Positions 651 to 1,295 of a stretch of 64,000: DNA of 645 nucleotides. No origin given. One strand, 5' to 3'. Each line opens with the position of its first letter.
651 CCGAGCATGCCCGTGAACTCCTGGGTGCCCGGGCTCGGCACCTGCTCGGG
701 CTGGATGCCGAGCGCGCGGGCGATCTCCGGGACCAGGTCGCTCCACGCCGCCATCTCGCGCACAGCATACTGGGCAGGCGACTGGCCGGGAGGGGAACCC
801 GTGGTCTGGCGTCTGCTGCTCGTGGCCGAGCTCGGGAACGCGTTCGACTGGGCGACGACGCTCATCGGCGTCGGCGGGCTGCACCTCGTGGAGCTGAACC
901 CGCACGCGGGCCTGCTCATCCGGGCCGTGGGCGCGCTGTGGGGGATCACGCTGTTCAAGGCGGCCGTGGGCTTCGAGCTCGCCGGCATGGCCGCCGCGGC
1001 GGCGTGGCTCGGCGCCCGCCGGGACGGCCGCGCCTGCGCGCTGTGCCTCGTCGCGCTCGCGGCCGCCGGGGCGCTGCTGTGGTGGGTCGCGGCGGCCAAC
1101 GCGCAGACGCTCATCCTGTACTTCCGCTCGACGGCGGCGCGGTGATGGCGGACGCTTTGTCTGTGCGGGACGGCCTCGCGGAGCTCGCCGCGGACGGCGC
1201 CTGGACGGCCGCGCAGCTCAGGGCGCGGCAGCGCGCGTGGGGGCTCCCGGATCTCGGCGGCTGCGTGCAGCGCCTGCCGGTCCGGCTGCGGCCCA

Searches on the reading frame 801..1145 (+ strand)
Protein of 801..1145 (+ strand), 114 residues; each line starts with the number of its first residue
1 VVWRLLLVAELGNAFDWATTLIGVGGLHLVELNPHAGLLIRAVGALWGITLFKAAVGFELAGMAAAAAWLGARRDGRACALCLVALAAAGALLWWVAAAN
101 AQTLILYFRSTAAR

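Call 53: find_encoding_contigs(protein=window:801-1142:+, flank=10000, max_places=3)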
Protein seq(114 aa) (114 aa): 18 contigs read that carry it; 3 places shown.
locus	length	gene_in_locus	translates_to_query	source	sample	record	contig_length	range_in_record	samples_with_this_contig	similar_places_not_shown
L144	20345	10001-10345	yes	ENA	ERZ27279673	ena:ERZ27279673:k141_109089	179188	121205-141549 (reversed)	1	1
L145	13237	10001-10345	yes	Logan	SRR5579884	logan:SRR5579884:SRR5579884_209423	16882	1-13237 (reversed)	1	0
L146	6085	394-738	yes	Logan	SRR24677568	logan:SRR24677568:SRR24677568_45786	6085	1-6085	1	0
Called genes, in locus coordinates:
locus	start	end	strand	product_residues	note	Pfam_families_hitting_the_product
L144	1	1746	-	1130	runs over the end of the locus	PF02534:T4SS-DNA_transf, PF10412:TrwB_AAD_bind, PF12696:TraG-D_C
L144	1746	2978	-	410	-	-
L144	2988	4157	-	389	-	-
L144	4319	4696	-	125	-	-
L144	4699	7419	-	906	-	PF12846:AAA_10 (faint), PF19044:P-loop_TraG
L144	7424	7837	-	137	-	-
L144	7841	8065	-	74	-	-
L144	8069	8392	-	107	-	-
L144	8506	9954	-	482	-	-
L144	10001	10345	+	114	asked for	-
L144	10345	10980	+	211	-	-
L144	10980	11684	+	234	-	-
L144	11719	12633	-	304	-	PF08378:NERD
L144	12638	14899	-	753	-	PF13191:AAA_16 (weak), PF00004:AAA, PF01078:Mg_chelatase (faint), PF05496:RuvB_N (faint), PF07728:AAA_5 (faint), PF17862:AAA_lid_3, PF00004:AAA, PF17862:AAA_lid_3 (weak), +2 more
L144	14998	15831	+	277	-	PF13406:SLT_2 (faint), PF01464:SLT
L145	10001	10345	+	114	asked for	-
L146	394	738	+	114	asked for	-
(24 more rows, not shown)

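Call 99: search_protein_families(library=pfam, proteins=[window:801-1145:+], max_evalue=0.01)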
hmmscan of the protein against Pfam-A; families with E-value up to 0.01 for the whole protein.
window:801-1145:+ (114 aa): 0 families
